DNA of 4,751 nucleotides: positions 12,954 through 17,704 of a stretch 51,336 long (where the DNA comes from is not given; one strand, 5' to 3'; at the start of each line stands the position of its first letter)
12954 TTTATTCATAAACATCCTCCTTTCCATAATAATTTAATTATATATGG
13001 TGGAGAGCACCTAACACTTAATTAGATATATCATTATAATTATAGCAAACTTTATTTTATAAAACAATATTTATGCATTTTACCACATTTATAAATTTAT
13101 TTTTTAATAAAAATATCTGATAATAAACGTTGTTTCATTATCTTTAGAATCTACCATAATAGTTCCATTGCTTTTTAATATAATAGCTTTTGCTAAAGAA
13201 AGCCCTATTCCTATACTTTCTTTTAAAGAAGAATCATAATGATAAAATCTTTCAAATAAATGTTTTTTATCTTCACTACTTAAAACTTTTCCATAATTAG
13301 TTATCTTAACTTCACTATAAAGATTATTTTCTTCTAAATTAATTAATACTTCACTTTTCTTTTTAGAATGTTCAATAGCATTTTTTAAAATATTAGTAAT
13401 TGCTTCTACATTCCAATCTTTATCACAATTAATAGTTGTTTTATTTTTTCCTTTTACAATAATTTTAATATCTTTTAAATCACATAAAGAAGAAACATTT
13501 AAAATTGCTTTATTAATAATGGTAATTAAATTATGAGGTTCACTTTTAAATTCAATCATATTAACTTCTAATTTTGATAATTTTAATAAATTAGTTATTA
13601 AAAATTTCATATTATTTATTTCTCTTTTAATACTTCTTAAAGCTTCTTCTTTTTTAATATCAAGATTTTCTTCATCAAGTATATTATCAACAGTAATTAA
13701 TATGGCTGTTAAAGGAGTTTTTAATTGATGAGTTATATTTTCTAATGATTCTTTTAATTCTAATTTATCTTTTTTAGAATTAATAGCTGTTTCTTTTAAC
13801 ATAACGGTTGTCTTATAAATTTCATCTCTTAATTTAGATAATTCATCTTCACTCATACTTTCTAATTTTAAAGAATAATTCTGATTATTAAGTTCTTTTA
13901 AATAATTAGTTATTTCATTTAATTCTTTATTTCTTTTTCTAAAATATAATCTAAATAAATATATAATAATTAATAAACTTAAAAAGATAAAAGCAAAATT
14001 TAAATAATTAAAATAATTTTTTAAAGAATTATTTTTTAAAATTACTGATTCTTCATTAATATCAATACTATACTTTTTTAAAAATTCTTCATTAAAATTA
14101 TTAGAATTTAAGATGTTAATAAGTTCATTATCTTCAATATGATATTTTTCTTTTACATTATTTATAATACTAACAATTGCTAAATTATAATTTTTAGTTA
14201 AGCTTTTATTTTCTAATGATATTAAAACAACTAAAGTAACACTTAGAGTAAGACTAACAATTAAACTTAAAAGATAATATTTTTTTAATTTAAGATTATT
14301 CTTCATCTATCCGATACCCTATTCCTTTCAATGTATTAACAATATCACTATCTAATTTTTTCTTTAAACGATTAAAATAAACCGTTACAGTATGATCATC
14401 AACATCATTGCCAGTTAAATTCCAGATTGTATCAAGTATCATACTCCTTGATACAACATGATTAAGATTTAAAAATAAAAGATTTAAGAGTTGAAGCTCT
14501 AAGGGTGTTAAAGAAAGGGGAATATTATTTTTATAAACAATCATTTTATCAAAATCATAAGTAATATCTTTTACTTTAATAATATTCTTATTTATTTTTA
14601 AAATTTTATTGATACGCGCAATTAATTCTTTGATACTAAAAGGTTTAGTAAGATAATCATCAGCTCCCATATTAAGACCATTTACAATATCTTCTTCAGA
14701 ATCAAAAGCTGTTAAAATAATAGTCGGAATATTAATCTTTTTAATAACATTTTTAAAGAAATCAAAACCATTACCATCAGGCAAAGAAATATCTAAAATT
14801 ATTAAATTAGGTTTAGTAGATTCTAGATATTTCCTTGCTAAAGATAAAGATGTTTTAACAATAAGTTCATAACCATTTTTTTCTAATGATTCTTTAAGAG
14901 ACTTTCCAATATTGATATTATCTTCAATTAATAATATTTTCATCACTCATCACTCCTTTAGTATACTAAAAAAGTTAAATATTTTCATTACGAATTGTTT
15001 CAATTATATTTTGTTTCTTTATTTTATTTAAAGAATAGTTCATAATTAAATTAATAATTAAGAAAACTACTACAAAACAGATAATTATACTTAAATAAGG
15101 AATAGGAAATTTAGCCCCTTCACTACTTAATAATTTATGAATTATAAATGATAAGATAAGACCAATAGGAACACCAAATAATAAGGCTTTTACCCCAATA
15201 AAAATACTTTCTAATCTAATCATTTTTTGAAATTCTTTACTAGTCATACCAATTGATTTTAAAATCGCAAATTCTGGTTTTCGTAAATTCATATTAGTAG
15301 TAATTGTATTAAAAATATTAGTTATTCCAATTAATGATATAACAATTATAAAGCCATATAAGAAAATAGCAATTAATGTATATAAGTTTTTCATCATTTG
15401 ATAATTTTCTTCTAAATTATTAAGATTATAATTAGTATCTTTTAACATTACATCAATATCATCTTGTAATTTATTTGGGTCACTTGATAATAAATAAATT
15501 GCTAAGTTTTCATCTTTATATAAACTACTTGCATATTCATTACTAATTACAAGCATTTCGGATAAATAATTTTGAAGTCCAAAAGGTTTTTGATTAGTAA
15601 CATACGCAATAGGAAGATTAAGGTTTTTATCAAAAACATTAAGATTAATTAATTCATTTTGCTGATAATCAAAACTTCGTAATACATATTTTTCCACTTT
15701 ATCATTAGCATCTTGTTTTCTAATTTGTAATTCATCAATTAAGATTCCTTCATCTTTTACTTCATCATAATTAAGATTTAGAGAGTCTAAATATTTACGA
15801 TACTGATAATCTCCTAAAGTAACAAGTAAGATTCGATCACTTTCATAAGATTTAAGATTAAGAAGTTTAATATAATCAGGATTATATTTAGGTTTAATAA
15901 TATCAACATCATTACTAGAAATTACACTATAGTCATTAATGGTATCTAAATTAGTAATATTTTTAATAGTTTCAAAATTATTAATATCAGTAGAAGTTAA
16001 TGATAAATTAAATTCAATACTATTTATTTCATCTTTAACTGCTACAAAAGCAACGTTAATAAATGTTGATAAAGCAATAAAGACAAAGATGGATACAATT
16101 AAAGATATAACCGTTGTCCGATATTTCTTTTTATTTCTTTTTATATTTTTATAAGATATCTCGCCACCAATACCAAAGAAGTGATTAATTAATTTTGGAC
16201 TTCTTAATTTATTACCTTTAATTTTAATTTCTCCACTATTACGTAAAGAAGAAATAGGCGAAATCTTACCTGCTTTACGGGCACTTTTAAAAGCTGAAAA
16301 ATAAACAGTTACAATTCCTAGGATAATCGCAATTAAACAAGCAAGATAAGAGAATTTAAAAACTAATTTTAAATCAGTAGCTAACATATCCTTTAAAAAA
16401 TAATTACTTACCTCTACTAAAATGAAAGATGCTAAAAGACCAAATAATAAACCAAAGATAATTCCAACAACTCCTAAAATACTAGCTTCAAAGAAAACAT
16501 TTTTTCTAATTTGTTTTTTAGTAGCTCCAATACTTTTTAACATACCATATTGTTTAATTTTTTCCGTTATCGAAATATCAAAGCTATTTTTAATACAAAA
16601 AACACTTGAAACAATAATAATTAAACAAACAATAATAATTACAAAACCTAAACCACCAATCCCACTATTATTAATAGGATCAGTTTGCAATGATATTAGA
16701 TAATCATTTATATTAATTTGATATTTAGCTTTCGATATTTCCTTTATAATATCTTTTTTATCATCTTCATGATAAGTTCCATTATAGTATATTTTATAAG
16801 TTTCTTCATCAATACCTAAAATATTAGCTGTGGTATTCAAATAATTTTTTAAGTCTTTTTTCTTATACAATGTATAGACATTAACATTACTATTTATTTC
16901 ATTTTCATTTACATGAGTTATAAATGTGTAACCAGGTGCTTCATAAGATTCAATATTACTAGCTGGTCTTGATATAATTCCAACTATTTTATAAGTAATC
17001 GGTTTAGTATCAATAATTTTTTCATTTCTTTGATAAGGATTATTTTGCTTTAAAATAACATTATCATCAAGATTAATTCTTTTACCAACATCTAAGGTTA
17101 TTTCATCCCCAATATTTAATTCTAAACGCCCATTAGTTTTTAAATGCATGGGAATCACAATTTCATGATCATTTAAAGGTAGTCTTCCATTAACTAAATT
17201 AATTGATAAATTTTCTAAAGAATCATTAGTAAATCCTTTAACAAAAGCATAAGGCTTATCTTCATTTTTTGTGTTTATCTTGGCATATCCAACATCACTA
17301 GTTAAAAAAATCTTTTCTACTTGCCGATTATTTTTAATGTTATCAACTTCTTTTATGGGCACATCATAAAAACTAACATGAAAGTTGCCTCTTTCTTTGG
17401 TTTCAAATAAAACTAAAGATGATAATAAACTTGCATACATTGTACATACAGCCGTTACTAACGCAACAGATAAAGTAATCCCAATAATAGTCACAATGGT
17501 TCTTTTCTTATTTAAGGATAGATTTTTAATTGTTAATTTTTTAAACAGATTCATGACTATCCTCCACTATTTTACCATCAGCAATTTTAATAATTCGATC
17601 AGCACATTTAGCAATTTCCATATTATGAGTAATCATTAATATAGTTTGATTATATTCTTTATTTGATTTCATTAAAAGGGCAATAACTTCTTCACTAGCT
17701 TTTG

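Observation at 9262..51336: Twelve-member modular surface-protein family occupying about one third of the window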

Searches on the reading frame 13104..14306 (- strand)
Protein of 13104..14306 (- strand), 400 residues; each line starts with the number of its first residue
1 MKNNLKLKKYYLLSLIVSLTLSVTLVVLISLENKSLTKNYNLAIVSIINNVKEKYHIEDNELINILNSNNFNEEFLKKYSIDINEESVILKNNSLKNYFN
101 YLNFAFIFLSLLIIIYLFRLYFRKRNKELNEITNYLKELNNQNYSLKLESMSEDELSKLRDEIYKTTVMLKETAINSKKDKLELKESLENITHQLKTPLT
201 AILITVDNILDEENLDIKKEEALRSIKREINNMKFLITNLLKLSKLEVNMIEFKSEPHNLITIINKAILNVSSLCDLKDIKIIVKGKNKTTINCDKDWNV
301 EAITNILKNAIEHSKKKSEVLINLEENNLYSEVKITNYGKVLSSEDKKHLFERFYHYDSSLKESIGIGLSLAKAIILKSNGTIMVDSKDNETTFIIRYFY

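Call 20: search_protein_families(library=pfam, proteins=[window:13104-14306:-], max_evalue=0.01)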
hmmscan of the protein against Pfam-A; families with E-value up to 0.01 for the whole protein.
window:13104-14306:- (400 aa): 2 families
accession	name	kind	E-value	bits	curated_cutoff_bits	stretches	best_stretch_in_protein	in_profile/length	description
PF02518.31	HATPase_c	-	2.2e-13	51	26.4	1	297-397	4-106/111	Histidine kinase-, DNA gyrase B-, and HSP90-like ATPase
PF00512.31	HisKA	-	1.1e-11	45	26.9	1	186-247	4-64/66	His Kinase A (phospho-acceptor) domain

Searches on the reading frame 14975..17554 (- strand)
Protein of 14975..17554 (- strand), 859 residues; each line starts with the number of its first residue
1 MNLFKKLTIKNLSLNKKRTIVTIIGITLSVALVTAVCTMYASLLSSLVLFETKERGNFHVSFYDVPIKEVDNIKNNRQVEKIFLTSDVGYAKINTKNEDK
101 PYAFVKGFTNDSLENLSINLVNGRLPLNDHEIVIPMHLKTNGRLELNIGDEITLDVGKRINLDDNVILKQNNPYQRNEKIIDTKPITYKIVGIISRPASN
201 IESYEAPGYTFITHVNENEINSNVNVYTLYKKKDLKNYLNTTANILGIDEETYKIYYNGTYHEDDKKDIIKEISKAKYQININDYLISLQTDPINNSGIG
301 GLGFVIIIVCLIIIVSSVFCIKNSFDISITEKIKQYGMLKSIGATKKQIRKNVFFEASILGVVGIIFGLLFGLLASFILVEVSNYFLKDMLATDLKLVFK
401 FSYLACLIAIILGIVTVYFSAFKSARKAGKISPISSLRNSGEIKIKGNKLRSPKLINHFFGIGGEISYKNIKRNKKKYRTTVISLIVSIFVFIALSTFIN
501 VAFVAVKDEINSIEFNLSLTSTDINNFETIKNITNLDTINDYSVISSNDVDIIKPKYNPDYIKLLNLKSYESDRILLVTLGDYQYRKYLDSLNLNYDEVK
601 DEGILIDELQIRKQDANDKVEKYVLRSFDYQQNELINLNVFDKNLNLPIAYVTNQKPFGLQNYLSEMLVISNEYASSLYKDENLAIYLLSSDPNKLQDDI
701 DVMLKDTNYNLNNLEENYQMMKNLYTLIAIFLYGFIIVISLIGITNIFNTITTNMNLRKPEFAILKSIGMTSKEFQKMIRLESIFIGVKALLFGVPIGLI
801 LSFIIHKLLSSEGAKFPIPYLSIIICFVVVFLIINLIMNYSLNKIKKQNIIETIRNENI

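Call 20: search_protein_families(library=pfam, proteins=[window:14975-17554:-], max_evalue=0.01)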
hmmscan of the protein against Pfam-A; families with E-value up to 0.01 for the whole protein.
window:14975-17554:- (859 aa): 2 families
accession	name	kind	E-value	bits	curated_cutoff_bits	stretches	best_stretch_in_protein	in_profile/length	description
PF02687.27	FtsX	-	3.8e-37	127.4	25.5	2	735-850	3-120/120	FtsX-like permease C-terminal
PF12704.14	MacB_PCD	-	2.6e-09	38.1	27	1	19-197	1-157/207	MacB-like periplasmic core domain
